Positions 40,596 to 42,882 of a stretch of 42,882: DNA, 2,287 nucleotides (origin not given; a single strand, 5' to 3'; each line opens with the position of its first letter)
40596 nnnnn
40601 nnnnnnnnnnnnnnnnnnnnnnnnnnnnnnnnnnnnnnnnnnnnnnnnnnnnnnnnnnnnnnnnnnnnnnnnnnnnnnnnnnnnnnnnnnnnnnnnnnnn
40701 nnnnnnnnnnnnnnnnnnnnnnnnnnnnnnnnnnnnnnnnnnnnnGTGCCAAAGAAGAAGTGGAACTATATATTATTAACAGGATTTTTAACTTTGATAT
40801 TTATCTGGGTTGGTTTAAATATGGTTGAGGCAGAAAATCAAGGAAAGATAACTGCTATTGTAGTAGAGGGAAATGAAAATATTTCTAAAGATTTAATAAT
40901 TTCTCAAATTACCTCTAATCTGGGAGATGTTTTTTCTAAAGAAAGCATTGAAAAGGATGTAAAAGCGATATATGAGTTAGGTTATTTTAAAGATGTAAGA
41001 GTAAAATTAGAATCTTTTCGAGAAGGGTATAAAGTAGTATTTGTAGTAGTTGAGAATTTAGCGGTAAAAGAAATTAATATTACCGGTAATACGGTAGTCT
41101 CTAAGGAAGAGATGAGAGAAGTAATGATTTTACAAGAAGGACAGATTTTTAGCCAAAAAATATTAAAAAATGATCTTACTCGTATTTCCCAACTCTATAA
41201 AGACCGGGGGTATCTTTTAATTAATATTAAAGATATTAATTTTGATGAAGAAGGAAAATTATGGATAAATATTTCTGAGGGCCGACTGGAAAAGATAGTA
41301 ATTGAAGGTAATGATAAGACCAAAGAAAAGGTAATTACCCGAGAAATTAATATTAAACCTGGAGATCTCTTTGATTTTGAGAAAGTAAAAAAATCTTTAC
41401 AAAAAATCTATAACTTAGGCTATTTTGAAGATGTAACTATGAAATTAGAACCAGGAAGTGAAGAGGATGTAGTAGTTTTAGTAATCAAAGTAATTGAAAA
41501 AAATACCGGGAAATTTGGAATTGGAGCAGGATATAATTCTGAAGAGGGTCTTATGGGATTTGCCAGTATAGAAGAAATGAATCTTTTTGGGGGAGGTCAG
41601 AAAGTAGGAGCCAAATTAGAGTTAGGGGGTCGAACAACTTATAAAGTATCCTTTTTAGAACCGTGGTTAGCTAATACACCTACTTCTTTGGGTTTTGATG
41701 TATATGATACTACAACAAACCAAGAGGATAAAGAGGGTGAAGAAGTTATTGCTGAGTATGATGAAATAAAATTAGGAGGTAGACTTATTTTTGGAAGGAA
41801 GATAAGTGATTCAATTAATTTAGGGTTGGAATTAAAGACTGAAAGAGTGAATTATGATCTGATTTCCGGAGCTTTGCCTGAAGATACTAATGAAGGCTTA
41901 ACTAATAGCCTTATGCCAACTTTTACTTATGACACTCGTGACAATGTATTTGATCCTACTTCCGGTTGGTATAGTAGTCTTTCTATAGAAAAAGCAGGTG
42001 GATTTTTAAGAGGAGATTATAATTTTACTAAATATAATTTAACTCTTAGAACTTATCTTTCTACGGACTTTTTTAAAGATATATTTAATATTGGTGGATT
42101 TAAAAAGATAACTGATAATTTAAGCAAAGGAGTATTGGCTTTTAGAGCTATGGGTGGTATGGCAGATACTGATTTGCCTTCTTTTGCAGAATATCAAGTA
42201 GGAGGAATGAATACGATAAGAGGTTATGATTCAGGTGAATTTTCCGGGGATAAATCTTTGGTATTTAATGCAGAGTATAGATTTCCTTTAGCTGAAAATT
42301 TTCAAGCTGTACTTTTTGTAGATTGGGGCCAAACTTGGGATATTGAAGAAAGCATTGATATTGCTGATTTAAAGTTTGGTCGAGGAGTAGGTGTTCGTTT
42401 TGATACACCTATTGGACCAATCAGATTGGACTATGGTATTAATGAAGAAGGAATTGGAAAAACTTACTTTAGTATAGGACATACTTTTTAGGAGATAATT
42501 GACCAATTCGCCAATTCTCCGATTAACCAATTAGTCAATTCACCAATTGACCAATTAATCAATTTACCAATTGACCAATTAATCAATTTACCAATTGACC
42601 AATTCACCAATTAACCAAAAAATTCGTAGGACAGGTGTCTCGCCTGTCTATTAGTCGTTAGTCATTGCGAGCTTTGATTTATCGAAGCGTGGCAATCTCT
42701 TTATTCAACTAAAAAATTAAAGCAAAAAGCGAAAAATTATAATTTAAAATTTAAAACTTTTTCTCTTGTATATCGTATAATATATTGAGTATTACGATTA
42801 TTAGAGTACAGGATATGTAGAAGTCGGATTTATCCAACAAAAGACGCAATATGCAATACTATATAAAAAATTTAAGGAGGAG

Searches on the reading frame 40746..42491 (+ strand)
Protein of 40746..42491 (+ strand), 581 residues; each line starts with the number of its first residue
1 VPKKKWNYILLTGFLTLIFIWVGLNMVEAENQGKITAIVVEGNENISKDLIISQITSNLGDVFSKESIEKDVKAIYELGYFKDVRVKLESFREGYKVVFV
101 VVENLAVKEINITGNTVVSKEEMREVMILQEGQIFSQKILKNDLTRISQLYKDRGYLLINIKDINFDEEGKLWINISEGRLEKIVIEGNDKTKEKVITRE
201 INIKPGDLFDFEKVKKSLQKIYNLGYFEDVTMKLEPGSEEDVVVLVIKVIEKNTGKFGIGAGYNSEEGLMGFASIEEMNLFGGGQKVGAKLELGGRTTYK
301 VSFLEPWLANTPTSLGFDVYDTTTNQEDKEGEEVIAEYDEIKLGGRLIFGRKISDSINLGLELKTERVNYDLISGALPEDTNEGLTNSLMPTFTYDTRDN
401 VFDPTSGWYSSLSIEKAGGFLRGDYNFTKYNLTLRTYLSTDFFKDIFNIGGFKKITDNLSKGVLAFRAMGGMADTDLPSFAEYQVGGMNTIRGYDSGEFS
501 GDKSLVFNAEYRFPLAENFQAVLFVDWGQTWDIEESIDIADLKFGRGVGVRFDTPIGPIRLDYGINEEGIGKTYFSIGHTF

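Call 23: find_encoding_contigs(protein=window:40746-42491:+, flank=10000, max_places=5)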
Protein window:40746-42491:+ (581 aa): 16 contigs read that carry it; 5 places shown.
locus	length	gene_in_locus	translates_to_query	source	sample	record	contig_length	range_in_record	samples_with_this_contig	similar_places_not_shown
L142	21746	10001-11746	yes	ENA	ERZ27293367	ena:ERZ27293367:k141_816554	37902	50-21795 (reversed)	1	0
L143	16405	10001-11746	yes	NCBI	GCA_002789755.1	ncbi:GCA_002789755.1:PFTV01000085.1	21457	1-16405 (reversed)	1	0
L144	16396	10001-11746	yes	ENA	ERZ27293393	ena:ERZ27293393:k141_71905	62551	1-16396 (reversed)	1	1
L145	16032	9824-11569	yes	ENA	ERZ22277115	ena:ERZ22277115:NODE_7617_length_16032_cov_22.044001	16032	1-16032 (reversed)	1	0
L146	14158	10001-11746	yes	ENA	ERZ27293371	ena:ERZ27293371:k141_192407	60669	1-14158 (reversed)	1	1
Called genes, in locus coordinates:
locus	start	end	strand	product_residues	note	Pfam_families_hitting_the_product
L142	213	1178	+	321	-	PF00365:PFK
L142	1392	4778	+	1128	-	PF17757:UvrB_inter, PF02559:CarD_TRCF_RID, PF00270:DEAD, PF04851:ResIII, PF00271:Helicase_C, PF22590:Cas3-like_C_2 (weak), PF03461:TRCF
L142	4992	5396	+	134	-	PF03819:MazG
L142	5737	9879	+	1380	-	PF05359:DUF748, PF13116:YhdP (faint), PF05170:AsmA (weak), PF04357:TamB, PF27051:TamB_N (weak), PF04357:TamB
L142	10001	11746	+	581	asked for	PF07244:POTRA, PF08478:POTRA_1 (faint), PF08479:POTRA_2 (faint), PF25282:POTRA1_3_Toc75 (faint), PF07244:POTRA, PF01103:Omp85, PF03865:ShlB (weak)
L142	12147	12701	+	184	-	PF03938:OmpH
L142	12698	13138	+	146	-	PF22817:ApeP-like, PF07977:FabA, PF22818:ApeI-like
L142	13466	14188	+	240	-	PF00005:ABC_tran, PF13304:AAA_21 (faint)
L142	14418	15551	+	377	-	PF11283:DUF3084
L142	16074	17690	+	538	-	PF00395:SLH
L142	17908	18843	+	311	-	-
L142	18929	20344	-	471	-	PF08308:PEGA, PF02368:Big_2, PF00656:Peptidase_C14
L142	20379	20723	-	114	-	-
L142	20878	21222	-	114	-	-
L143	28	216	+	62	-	-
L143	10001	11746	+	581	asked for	PF07244:POTRA, PF08478:POTRA_1 (faint), PF08479:POTRA_2 (faint), PF25282:POTRA1_3_Toc75 (faint), PF07244:POTRA, PF01103:Omp85, PF03865:ShlB (weak)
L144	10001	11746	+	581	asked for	PF07244:POTRA, PF08478:POTRA_1 (faint), PF08479:POTRA_2 (faint), PF25282:POTRA1_3_Toc75 (faint), PF07244:POTRA, PF01103:Omp85, PF03865:ShlB (weak)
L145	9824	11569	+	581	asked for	PF07244:POTRA, PF08478:POTRA_1 (faint), PF08479:POTRA_2 (faint), PF25282:POTRA1_3_Toc75 (faint), PF07244:POTRA, PF01103:Omp85, PF03865:ShlB (weak)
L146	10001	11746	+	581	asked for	PF07244:POTRA, PF08478:POTRA_1 (faint), PF08479:POTRA_2 (faint), PF25282:POTRA1_3_Toc75 (faint), PF07244:POTRA, PF01103:Omp85, PF03865:ShlB (weak)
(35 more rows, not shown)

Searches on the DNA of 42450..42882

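Call 72: search_rna_families(source=window, start=42450, end=42882, threshold=evalue, max_evalue=1)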
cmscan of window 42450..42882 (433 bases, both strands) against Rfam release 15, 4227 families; matches with E-value up to 1: 3.
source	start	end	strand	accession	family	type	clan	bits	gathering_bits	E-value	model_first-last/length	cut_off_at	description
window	42510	42599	-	RF04069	MIR6135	Gene; miRNA;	-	28.5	99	0.0086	1-122/122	no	MIR6135 microRNA precursor family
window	42526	42583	-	RF03938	mir-4662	Gene; miRNA;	-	21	97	0.12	1-67/67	no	mir-4662 microRNA precursor family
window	42666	42740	+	RF01705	Flavo-1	Gene; sRNA;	-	20.4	42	0.077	1-76/76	no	Flavo-1 RNA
